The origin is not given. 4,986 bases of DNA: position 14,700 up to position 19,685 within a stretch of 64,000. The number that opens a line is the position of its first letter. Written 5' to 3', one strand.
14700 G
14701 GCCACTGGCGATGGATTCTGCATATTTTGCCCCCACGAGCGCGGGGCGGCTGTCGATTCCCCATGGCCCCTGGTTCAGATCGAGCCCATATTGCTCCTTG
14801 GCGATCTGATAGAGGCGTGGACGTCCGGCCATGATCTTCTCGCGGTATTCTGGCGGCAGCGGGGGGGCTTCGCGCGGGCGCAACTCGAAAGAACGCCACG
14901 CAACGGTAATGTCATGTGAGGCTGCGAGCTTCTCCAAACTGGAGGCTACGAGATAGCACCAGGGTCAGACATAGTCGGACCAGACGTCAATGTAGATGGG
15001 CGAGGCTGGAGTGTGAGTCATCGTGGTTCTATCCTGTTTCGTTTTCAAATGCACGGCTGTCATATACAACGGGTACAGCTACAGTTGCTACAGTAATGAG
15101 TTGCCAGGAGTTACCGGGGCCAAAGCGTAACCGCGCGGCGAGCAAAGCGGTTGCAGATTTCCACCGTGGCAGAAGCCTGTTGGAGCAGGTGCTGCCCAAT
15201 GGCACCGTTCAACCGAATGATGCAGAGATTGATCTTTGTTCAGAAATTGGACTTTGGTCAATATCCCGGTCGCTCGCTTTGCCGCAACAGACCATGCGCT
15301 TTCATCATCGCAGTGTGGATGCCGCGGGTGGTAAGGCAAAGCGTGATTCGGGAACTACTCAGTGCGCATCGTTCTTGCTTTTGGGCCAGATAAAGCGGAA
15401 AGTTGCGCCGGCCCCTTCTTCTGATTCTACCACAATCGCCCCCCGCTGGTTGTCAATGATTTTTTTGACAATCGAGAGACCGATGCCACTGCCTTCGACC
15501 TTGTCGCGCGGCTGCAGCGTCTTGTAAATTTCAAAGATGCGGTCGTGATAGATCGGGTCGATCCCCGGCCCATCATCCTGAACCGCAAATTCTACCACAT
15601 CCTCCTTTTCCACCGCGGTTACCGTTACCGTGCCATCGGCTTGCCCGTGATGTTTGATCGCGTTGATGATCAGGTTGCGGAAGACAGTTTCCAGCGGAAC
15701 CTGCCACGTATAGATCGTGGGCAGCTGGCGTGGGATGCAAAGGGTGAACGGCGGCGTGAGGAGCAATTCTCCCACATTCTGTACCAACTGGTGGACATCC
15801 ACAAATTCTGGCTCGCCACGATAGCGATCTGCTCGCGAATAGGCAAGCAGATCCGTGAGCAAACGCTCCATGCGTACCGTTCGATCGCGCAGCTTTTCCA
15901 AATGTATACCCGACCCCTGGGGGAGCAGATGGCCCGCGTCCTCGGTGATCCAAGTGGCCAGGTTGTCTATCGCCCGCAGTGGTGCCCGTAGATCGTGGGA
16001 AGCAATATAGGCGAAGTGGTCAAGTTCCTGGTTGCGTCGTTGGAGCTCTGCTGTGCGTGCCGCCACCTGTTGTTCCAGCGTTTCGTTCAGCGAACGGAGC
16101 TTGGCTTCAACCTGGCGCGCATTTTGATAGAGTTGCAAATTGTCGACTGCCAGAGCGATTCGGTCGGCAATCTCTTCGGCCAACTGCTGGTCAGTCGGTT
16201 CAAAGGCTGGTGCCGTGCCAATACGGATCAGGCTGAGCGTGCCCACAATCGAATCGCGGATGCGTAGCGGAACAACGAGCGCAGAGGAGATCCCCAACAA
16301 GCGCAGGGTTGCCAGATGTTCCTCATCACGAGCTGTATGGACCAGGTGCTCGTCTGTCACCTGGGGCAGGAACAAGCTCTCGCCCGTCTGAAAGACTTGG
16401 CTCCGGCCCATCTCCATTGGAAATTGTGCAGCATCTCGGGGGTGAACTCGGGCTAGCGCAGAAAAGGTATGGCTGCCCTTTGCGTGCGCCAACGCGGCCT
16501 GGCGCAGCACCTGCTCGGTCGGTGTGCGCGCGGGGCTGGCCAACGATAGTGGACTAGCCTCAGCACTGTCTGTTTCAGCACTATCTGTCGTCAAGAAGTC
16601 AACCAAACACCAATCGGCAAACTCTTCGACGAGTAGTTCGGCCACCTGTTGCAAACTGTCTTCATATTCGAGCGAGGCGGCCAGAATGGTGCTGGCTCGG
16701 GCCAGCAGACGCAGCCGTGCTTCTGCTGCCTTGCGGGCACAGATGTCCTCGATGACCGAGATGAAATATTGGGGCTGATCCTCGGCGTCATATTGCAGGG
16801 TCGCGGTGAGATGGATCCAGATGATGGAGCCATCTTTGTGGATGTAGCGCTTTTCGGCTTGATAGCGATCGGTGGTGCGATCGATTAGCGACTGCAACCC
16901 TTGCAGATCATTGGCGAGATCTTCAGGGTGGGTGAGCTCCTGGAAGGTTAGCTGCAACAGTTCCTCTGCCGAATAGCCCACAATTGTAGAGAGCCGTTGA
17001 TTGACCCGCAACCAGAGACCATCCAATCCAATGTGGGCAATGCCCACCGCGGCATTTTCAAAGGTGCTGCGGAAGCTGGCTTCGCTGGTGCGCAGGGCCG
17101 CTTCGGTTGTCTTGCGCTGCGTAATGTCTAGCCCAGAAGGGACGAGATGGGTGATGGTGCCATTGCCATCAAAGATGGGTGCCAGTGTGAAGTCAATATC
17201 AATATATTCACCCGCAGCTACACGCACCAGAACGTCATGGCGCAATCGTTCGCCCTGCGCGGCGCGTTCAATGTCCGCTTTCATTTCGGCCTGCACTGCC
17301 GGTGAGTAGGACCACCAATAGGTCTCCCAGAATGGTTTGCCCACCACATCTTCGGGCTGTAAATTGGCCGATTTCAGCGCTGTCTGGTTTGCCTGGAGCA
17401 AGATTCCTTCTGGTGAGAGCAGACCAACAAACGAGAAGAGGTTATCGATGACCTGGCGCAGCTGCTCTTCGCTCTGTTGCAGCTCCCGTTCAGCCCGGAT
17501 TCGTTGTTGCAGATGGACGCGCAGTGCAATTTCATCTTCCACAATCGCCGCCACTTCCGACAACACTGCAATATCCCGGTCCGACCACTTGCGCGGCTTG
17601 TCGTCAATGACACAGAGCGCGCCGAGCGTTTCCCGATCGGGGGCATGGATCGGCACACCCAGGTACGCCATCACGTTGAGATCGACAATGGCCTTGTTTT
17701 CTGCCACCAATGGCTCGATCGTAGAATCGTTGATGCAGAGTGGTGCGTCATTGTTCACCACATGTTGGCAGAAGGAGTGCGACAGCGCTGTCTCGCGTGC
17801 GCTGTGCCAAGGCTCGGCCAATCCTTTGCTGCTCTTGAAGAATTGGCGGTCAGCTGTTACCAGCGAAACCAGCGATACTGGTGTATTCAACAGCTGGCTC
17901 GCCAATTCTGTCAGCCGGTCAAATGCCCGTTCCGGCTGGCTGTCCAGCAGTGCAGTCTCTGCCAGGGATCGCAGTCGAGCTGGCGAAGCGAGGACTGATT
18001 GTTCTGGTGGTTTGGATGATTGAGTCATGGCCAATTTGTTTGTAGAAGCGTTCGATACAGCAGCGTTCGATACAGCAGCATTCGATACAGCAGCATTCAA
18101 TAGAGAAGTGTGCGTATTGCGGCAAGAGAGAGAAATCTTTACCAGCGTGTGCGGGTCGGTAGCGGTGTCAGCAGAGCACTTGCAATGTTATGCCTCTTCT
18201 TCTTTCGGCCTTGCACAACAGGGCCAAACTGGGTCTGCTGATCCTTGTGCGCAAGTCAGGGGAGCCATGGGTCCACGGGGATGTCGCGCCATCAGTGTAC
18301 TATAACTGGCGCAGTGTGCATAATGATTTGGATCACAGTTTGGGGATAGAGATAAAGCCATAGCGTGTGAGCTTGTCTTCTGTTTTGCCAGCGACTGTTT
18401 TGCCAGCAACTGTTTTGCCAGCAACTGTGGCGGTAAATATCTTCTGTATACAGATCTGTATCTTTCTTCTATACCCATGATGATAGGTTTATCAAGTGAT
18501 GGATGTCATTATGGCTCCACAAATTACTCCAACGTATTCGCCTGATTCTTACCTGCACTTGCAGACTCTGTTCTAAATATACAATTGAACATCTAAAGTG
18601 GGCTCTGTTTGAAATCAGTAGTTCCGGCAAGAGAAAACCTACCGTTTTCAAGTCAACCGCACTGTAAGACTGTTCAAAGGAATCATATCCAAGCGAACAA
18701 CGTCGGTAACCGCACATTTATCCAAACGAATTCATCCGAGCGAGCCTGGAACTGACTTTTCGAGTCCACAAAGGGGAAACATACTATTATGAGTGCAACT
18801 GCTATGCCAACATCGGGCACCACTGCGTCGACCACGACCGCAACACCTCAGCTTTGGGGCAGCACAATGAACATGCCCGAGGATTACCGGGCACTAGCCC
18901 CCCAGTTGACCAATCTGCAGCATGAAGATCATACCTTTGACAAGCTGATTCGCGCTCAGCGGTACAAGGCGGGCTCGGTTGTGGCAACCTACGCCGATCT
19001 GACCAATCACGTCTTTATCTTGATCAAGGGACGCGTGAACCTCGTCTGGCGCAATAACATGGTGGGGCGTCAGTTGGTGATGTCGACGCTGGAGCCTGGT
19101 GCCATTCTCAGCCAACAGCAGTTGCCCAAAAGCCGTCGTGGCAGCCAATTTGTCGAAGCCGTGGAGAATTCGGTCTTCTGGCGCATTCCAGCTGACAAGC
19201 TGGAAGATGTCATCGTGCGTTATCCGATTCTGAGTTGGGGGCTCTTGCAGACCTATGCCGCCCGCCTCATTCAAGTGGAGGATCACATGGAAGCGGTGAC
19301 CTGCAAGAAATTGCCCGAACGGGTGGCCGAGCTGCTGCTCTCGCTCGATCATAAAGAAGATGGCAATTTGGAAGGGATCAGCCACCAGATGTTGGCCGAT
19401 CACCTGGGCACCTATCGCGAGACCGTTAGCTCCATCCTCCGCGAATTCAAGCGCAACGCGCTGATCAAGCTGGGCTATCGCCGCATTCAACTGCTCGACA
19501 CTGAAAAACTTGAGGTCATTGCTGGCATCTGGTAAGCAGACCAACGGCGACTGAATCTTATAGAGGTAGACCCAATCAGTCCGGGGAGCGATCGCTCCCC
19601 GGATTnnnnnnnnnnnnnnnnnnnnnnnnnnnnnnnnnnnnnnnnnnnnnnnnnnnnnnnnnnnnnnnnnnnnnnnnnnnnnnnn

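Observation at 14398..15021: In-frame TGA exactly at the first cysteine of the CxxC motif of a DsbA/FrnE-family oxidoreductase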

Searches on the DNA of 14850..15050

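Call 46: search_rna_families(source=window, start=14850, end=15050, threshold=evalue, max_evalue=10)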
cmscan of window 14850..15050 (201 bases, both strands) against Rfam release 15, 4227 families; matches with E-value up to 10: 3.
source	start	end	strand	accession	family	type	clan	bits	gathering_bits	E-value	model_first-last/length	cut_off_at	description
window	14905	14950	+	RF00999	mir-924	Gene; miRNA;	-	12.3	70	9.1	1-51/51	no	mir-924 microRNA precursor family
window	14901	14932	+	RF02470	Ms_IGR-8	Gene; sRNA;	-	9.9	44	8.5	1-63/63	no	Mycobacterium sRNA Ms_IGR-8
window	14935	14978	+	RF01953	SOX2OT_exon3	Gene; lncRNA;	-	9.2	70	0.73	237-276/276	no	SOX2 overlapping transcript exon 3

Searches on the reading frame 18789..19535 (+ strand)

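Call 19: search_protein_families(library=pfam, proteins=[window:18789-19535:+], max_evalue=0.00001)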
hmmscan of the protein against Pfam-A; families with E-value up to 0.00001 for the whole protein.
window:18789-19535:+ (248 aa): 2 families
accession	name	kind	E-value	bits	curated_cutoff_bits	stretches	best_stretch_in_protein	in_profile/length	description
PF13545.12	HTH_Crp_2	-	4.8e-16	58.9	27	1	177-242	1-68/70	Crp-like helix-turn-helix domain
PF00027.35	cNMP_binding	-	1.5e-10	41.4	27.5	1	57-144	2-88/89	Cyclic nucleotide-binding domain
